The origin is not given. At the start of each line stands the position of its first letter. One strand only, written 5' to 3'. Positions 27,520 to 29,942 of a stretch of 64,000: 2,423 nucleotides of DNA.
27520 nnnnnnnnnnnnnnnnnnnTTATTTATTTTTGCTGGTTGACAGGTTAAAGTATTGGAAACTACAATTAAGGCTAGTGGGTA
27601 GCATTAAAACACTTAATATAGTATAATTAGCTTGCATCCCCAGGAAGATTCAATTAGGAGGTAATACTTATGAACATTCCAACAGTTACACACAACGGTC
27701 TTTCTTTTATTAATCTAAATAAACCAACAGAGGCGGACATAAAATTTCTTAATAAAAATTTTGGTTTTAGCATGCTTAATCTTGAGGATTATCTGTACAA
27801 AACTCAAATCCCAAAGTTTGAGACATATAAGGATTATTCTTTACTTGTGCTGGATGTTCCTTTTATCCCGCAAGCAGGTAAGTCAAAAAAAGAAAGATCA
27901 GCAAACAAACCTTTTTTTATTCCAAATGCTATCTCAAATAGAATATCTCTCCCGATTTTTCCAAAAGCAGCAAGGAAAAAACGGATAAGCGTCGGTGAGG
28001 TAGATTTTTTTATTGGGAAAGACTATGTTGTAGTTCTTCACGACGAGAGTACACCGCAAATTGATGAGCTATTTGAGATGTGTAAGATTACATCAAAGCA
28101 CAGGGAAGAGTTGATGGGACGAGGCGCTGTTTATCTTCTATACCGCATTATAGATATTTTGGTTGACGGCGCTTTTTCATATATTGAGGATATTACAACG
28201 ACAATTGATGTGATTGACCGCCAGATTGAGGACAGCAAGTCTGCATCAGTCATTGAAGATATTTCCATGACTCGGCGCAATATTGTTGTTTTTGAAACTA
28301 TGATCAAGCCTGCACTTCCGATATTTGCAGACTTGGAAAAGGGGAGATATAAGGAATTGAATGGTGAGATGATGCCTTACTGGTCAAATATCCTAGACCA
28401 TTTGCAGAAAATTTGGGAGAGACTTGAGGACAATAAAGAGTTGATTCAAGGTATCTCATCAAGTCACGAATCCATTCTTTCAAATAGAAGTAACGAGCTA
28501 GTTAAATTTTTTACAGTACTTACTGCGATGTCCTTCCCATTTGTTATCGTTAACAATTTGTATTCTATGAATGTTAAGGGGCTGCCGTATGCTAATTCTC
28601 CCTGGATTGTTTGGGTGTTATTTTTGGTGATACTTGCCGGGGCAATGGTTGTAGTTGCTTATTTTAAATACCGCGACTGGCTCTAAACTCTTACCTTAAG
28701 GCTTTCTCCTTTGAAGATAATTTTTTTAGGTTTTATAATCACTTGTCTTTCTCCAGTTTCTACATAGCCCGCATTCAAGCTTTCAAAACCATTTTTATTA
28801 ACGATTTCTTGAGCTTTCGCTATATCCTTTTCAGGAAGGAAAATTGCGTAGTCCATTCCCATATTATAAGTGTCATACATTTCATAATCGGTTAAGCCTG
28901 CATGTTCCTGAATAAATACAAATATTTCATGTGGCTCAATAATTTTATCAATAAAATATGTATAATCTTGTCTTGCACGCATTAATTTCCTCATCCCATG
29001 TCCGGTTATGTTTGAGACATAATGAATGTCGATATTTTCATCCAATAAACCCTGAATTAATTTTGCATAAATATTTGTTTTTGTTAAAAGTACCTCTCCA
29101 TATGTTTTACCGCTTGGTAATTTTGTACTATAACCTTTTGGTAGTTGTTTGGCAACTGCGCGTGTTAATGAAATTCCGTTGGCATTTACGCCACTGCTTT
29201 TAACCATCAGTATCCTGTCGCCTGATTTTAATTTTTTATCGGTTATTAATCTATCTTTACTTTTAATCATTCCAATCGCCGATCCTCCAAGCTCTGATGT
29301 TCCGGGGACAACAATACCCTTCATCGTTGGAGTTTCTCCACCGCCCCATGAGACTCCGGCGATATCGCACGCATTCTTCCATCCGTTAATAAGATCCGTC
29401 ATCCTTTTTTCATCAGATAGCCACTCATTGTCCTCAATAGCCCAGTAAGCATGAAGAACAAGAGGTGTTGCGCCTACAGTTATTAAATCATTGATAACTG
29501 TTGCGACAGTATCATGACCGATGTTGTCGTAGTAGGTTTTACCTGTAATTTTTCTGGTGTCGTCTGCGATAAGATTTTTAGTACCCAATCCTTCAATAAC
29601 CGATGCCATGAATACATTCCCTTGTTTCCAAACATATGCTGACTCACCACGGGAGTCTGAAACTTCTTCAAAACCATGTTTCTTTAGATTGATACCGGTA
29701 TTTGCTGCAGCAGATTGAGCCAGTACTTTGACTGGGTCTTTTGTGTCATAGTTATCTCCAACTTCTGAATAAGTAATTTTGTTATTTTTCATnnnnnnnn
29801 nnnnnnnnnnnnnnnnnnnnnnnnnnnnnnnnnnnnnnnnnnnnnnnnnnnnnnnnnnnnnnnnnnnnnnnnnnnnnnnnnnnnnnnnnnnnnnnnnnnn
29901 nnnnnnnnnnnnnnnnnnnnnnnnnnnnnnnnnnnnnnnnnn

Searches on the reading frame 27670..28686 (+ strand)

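Call 46: search_protein_families(library=pfam, proteins=[window:27670-28686:+])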
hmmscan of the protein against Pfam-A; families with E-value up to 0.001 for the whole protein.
window:27670-28686:+ (338 aa): 1 family
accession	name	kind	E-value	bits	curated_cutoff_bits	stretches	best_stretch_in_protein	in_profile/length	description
PF01544.23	CorA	-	2e-47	162.4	27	2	97-333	57-291/292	CorA-like Mg2+ transporter protein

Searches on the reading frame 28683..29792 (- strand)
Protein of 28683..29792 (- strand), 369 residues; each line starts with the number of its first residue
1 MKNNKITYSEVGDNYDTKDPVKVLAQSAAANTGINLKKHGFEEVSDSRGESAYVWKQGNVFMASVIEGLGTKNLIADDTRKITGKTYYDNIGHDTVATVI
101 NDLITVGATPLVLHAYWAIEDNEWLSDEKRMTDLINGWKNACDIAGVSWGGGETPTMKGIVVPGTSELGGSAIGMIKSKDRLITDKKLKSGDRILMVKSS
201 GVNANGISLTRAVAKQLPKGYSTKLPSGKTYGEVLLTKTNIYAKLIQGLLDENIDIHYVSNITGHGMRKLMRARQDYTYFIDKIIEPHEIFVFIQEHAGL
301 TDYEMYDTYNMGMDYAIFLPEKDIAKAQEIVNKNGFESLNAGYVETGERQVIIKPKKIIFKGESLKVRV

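Call 46: search_protein_families(library=pfam, proteins=[window:28683-29792:-])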
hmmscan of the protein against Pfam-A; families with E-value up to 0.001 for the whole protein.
window:28683-29792:- (369 aa): 2 families
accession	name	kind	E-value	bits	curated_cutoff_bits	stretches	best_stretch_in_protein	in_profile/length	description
PF00586.29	AIRS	-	1.1e-10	42.4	24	1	63-161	16-97/112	AIR synthase related protein, N-terminal domain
PF02769.27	AIRS_C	-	1.2e-08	35.7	23.1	1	189-351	1-152/156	AIR synthase related protein, C-terminal domain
